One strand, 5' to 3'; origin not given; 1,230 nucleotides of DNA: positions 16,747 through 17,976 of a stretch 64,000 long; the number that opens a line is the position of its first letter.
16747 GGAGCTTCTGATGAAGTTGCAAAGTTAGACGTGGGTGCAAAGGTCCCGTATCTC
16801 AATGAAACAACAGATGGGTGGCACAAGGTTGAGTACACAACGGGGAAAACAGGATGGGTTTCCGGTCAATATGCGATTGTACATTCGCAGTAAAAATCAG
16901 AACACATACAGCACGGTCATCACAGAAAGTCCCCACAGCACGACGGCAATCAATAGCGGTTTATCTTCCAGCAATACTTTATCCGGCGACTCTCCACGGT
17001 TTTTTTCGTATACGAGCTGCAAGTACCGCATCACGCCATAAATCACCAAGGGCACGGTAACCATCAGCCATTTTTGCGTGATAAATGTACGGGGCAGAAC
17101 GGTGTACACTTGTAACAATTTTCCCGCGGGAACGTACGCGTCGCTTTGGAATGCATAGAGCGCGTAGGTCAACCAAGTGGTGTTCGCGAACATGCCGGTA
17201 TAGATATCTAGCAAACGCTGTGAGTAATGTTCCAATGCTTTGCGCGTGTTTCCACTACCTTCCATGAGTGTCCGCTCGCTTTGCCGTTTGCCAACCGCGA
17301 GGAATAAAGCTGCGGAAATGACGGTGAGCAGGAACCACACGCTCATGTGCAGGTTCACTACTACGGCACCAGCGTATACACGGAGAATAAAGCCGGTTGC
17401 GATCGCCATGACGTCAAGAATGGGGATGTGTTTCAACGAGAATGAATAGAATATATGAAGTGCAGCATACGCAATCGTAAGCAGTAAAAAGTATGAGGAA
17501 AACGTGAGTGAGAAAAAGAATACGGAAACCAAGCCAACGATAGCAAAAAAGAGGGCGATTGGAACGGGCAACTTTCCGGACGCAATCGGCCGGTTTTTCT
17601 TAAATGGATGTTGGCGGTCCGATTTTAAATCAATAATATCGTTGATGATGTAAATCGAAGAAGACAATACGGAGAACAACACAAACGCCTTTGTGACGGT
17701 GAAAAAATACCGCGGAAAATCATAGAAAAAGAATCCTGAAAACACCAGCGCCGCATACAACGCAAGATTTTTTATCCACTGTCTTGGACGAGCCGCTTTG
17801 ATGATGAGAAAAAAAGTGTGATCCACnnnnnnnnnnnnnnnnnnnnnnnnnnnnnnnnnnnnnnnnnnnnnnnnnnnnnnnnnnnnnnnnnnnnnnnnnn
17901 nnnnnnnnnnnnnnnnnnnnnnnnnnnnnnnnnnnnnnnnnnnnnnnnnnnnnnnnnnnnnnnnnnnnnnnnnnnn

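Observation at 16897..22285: Envelope glycosylation cluster: DPPR-synthase-like UbiA + MraY/WecA-like GT4 + GT-C + cellulose-synthase-like GT2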

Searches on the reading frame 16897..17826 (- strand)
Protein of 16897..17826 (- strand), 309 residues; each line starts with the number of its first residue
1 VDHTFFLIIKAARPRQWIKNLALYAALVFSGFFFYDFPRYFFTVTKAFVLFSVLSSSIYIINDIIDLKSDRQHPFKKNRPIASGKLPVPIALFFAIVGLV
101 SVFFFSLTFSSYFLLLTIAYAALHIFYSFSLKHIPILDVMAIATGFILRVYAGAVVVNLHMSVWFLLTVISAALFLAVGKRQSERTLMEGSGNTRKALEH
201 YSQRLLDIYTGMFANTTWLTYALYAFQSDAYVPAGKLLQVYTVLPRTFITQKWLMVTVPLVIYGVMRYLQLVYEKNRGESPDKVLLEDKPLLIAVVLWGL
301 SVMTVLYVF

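Call 3: search_protein_families(library=pfam, proteins=[window:16897-17826:-], max_evalue=0.01)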
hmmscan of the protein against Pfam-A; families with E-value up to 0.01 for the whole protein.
window:16897-17826:- (309 aa): 2 families
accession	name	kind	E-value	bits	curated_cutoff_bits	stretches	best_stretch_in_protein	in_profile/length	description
PF01040.23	UbiA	-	4.8e-18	65.8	34.2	1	43-278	21-238/250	UbiA prenyltransferase family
PF09679.15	TraQ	-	0.0051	17.5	25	0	127-185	4-61/94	Type-F conjugative transfer system pilin chaperone (TraQ)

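Call 4: search_protein_families(library=ncbifam, proteins=[window:16897-17826:-], max_evalue=0.01)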
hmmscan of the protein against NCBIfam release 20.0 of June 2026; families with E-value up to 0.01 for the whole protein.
window:16897-17826:- (309 aa): 13 families
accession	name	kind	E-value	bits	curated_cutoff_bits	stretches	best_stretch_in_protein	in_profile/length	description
NF008978.0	PRK12324.1-4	equivalog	1.2e-66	224.9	207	1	8-308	35-321/322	decaprenyl-phosphate phosphoribosyltransferase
NF008977.0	PRK12324.1-2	equivalog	1.7e-64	218.1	234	1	8-307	5-288/297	decaprenyl-phosphate phosphoribosyltransferase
NF008976.0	PRK12324.1-1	equivalog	2.7e-49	168.2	474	1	8-301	21-298/306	decaprenyl-phosphate phosphoribosyltransferase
NF006088.0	PRK08238.1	equivalog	1.9e-45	155.4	351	1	7-298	194-472/482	UbiA family prenyltransferase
NF009523.0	PRK12884.1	equivalog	2.8e-11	43.1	269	1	44-178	39-169/279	prenyltransferase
TIGR01475.1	ubiA_other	subfamily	1.5e-07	31.1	180.8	1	48-175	42-170/282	UbiA-like polyprenyltransferase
NF035940.1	prenyl_rel_EboC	equivalog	8e-07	28.7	250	1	54-173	51-168/292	UbiA-like protein EboC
TIGR01474.1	ubiA_proteo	equivalog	3.6e-06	26.7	275.45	1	55-166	54-166/282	4-hydroxybenzoate octaprenyltransferase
NF009522.0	PRK12883.1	equivalog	8.9e-06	25.4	353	1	47-158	42-151/279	geranylgeranylglycerol-phosphate geranylgeranyltransferase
NF009514.0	PRK12873.1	equivalog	1.1e-05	24.9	246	1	54-175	59-184/297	4-hydroxybenzoate polyprenyltransferase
TIGR01473.1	cyoE_ctaB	equivalog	1.2e-05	25.3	210.3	1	41-140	34-135/281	heme o synthase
NF009609.0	PRK13106.1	equivalog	3.9e-05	23.2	349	1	60-158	67-164/301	prenyltransferase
NF009521.0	PRK12882.1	equivalog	7.3e-05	22.1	296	1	43-171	40-167/280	geranylgeranylglycerol-phosphate geranylgeranyltransferase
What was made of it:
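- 16897..17826 (-): UbiA-superfamily polyprenyl-phosphate 5-phosphoribosyltransferase (PPPRS/DPPR-synthase type), 309 aa. NCBIfam NF008978 scores 224.9 bits against a cut-off of 207 (call 4).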

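Call 10: search_solved_structures(query=window:16897-17826:-, max_evalue=0.01, show_alignments=1)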
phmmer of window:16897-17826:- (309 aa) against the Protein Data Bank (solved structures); distinct sequences matched with E-value up to 0.01: 3.
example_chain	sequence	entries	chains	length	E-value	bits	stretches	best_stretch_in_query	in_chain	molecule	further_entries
8j8j_D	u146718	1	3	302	8.3e-43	150.4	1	8-233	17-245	Decaprenyl-phosphate phosphoribosyltransferase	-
8j8k_A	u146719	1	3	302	5.6e-33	118.2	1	8-233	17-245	Decaprenyl-phosphate phosphoribosyltransferase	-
4od4_A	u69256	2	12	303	0.0083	19.1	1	37-156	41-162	4-hydroxybenzoate octaprenyltransferase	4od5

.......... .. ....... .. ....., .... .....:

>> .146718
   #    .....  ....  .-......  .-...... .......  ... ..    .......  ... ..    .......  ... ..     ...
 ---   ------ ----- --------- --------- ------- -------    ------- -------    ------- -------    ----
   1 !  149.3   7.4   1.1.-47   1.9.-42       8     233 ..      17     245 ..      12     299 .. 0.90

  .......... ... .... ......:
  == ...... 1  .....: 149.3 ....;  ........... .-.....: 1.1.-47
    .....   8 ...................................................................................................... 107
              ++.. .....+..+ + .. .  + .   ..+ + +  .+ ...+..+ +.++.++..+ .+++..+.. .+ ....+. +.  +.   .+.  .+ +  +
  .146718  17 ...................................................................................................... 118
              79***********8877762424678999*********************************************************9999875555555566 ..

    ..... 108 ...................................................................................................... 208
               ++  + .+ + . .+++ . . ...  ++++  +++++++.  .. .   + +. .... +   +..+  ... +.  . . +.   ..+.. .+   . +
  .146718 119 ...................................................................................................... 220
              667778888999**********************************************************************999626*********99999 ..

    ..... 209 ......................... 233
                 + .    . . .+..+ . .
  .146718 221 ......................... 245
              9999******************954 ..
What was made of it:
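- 16897..17826 (-): Rv3806c structure 8j8j matches at E=8e-43 (call 10).
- Checked: UbiA: NF008978 at 224.9 bits against a cut-off of 207, and PDB 8j8j at E=8e-43 (calls 4, 10).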

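Call 14: find_encoding_contigs(protein=window:16897-17826:-, flank=10000, max_places=6)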
Protein window:16897-17826:- (309 aa): no gene with exactly this product is on record in the collection.
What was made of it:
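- Tried and rejected: Exact-sequence lookup of the window UbiA protein: not on record (call 14).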

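Call 42: find_related_loci(query=A4, collection=genome_contigs, flank=10000)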
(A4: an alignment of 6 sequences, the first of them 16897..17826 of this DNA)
Query A4 (309 aa) in genome_contigs; peptide patterns used: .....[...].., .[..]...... (x = any residue, [..] = any of these).
324 stretches matched a pattern; 294 encode a relative of the query (tblastn E <= 1e-3); the best 80 are kept; 80 distinct loci.
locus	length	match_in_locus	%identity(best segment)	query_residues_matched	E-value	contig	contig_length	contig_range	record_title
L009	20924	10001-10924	77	1-308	1e-165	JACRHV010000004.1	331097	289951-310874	MAG: Candidatus Paceibacterota bacterium isolate NC_groundwater_1786_Pr3_B-0.1um_43_18 SR-2_scaffold_141_1480133, whole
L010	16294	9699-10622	79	1-308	3e-158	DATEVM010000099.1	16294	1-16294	MAG TPA_asm: Patescibacteria group bacterium isolate SMAG_U8367 k141_170215, whole genome shotgun sequence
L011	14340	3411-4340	74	1-308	6e-156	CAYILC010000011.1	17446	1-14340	MAG TPA_asm: uncultured Pseudomonadales bacterium isolate ERP119705_co23_558 genome assembly, contig: NODE_3009_length_1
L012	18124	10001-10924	74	1-307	2e-147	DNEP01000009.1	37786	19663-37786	MAG TPA_asm: Candidatus Paceibacterota bacterium isolate UBA12128 contig_2629, whole genome shotgun sequence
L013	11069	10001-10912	72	1-303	1e-143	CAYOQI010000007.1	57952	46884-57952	MAG TPA_asm: uncultured Pseudomonadales bacterium isolate SRP286056_co1_770 genome assembly, contig: NODE_496_length_579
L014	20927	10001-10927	67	1-308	1e-142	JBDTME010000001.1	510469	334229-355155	MAG: Patescibacteria group bacterium isolate cluster3_bin.119 NODE_5_length_510469_cov_14.881851, whole genome shotgun s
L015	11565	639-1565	64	1-308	8e-137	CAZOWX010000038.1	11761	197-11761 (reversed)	MAG TPA_asm: uncultured Pseudomonadales bacterium isolate SRP286056_co2_574 genome assembly, contig: NODE_9038_length_11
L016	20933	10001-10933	66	2-307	9e-133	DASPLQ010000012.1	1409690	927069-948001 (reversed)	MAG TPA_asm: Vitreimonas sp. isolate SMAG_U12069 k141_91001, whole genome shotgun sequence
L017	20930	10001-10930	66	1-307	2e-131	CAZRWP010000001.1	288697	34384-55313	MAG TPA_asm: uncultured Pseudomonadales bacterium isolate SRP144015_co1_84 genome assembly, contig: NODE_17_length_28869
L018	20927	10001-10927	66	6-309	6e-131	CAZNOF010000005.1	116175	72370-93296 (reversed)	MAG TPA_asm: uncultured Pseudomonadales bacterium isolate SRP170004_co1_5 genome assembly, contig: NODE_170_length_11617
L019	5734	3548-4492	66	2-308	3e-131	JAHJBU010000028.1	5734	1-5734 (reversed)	MAG: Patescibacteria group bacterium isolate Modern_marine.mb.272 Modern_marine.mb.272_k141_593986, whole genome shotgun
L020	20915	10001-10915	65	6-307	1e-130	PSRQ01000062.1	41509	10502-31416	MAG: Candidatus Cerribacteria bacterium 'Amazon FNV 2010 28 9' contig_75_40036197_length_41509_multi_3_in_0_out_0, whole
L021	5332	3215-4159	64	2-308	3e-131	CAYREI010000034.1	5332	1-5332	MAG TPA_asm: uncultured Pseudomonadales bacterium isolate SRP191223_co1_123 genome assembly, contig: NODE_21938_length_5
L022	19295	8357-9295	64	1-308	4e-130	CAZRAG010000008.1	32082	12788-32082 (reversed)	MAG TPA_asm: uncultured Pseudomonadales bacterium isolate SRP093185_co1_24 genome assembly, contig: NODE_666_length_3208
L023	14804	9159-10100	64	2-308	1e-129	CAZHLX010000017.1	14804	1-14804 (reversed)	MAG TPA_asm: uncultured Pseudomonadales bacterium isolate SRP167671_co2_247 genome assembly, contig: NODE_5327_length_14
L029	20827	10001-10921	67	7-307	3e-127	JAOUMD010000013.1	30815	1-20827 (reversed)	MAG: Candidatus Paceibacterota bacterium isolate 8_1_July_SF_Bin25 8_1_July_SF_Bin25_scaffold_389_c1, whole genome shotg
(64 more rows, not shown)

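Call 58: search_protein_families(library=pfam, proteins=[L014:5353-6909:+, L014:4335-5462:+, L017:5764-6432:+, L017:3710-4969:+, L017:10960-12183:-, L017:12170-12931:-, L017:12952-14532:-, L029:6643-8913:+, L029:10935-12581:+, L029:12565-13767:+], max_evalue=0.001)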
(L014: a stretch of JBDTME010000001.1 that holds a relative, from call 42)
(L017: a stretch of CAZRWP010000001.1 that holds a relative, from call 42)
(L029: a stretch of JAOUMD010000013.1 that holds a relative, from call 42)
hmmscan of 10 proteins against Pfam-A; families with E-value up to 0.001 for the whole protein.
L014:5353-6909:+ (518 aa): 2 families
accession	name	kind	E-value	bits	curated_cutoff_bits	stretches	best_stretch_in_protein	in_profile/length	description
PF00749.27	tRNA-synt_1c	-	1.9e-98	329.7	23.4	1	45-362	2-314/314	tRNA synthetases class I (E and Q), catalytic domain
PF19269.4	Anticodon_2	-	6.4e-29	101.6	23.6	1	376-513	2-140/141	Anticodon binding domain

L014:4335-5462:+ (375 aa): 0 families

L017:5764-6432:+ (222 aa): 2 families
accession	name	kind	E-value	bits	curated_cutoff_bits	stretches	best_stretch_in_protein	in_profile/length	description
PF18912.6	DZR_2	-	1.1e-05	25.6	27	1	7-36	2-34/56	Double zinc ribbon domain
PF00156.33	Pribosyltran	-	1.3e-05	25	26.3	1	159-215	79-122/158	Phosphoribosyl transferase domain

L017:3710-4969:+ (419 aa): 3 families
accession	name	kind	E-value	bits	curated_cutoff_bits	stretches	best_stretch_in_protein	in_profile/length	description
PF20979.2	Arginosuc_syn_C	-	8.8e-69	231.9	27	1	194-411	1-217/219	Arginosuccinate synthase C-terminal domain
PF00764.25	Arginosuc_synth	-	6.7e-66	221.7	27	1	23-184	1-162/162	Arginosuccinate synthase N-terminal HUP domain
PF06508.19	QueC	-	2e-05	24.6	22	1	23-88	1-67/210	Queuosine biosynthesis protein QueC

L017:10960-12183:- (407 aa): 0 families

L017:12170-12931:- (253 aa): 2 families
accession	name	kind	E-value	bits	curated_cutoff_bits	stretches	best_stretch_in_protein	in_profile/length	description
PF00535.33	Glycos_transf_2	-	5.2e-24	85.5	23.3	1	7-175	1-168/168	Glycosyl transferase family 2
PF13641.12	Glyco_tranf_2_3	-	1.7e-07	31.9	27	1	4-83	1-81/230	Glycosyltransferase like family 2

L017:12952-14532:- (526 aa): 1 family
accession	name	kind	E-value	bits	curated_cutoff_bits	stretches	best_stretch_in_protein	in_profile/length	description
PF13231.12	PMT_2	-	8.7e-08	33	26.1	1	82-214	4-137/160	Dolichyl-phosphate-mannose-protein mannosyltransferase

L029:6643-8913:+ (756 aa): 1 family
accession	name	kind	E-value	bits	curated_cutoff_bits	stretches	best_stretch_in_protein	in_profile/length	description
PF10138.15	vWA-TerF-like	-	2.9e-18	67.2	29.4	1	551-753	3-199/200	vWA found in TerF C terminus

L029:10935-12581:+ (548 aa): 1 family
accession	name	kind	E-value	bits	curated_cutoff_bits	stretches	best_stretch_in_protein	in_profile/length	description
PF10131.15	PTPS_related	-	3.8e-16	59.1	26.4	1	68-420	6-330/621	6-pyruvoyl-tetrahydropterin synthase related domain; membrane protein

L029:12565-13767:+ (400 aa): 1 family
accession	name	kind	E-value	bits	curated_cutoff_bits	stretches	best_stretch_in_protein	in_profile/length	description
PF09594.16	GT87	-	0.00042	20.6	25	1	131-196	59-122/237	Glycosyltransferase family 87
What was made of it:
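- This would be expected if UbiA feeds GT-C enzymes (call 58).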

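Call 81: search_dna_similar(query=window:16897-17826:-, collection=phages, mode=protein, max_rows=10)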
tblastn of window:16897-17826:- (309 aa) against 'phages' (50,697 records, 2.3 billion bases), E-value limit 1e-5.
Records with a match: 1; places in all: 1; records where one place covers at least 80% of the query: 1.
Best place of each record, by identity: <60% 1.
By first word of the organism name: Bacteriophage 1.
By host as written in the record: - 1.
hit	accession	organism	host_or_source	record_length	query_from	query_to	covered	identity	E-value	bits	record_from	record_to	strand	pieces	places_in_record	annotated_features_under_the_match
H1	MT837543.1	Bacteriophage sp.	human fecal samples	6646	8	308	97%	31.7%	3e-27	117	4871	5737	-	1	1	record has no annotation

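Call 82: search_dna_similar(query=window:16897-17826:-, collection=plasmids, mode=protein, max_rows=15)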
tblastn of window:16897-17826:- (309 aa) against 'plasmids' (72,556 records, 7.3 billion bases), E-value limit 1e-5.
Records with a match: 75; places in all: 75; records where one place covers at least 80% of the query: 40.
Best place of each record, by identity: <60% 75.
By first word of the organism name: Rhizobium 21; Vibrio 3; Salipiger 3; Sphingomonadaceae 3; Cereibacter 3; Natronococcus 2; Lactococcus 2; Streptomyces 2; Paracoccus 2; Rhodovulum 2; and 27 more.
By predicted mobility (MOB-suite, as given by PLSDB): non-mobilizable 53; conjugative 16; mobilizable 6.
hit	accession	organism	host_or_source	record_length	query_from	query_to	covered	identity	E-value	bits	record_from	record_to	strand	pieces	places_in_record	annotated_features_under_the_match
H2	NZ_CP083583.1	Kovacikia minuta CCNUW1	cell culture,fresh water lake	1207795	9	306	96%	38.1%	3e-37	148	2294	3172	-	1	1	record has no annotation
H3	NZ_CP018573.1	Marivivens sp. JLT3646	cell culture,shallow-sea hydrothermal ...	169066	3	307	99%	35.2%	5e-28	120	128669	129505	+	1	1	decaprenyl-phosphate phosphoribosyltransferase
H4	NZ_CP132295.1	Natronococcus sp. AD-5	cell culture,sediment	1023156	8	307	97%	35.7%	7e-37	147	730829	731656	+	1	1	record has no annotation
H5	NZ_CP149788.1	Haloterrigena sp. KLK7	cell culture,salt lake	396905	8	307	97%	35.3%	3e-32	133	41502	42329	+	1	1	decaprenyl-phosphate phosphoribosyltransferase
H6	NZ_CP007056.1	Halostagnicola larsenii XH-48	-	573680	10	307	96%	35.6%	7e-30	126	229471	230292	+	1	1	decaprenyl-phosphate phosphoribosyltransferase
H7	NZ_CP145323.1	Rhodococcus ruber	-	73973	8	309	98%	34.5%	8e-33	135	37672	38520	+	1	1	decaprenyl-phosphate phosphoribosyltransferase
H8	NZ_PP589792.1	Lactococcus sp.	Bacterial culture,Dairy environment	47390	8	308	97%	34.6%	3e-30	127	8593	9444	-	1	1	decaprenyl-phosphate phosphoribosyltransferase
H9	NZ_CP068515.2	Lactococcus cremoris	Whole organism,Dairy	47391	8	308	97%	34.6%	3e-30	127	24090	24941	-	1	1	decaprenyl-phosphate phosphoribosyltransferase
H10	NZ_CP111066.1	Chondrinema litorale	Seaweed,red alga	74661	13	307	95%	33.4%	2e-30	128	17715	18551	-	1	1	decaprenyl-phosphate phosphoribosyltransferase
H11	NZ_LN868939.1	Nocardia farcinica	not known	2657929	8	308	97%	32.5%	1e-29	125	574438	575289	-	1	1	none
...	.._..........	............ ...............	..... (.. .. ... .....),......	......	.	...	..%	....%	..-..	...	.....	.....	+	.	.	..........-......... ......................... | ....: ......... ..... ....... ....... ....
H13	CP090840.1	Streptomyces viridifaciens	Whole organism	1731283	8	303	96%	32.5%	2e-29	125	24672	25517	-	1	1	decaprenyl-phosphate phosphoribosyltransferase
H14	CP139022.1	Flammeovirgaceae bacterium SG7u.111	Seagrass,tissue sample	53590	8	307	97%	31.2%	1e-27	119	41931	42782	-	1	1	decaprenyl-phosphate phosphoribosyltransferase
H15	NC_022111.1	Prevotella sp. oral taxon 299 str. F0039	Homo sapiens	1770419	8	308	97%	30.9%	2e-18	93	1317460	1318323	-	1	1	none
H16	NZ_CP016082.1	Streptomyces sp. SAT1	Adenophora trachelioides Maxim.,single ...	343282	8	298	94%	32.0%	2e-17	90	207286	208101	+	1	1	UbiA prenyltransferase family protein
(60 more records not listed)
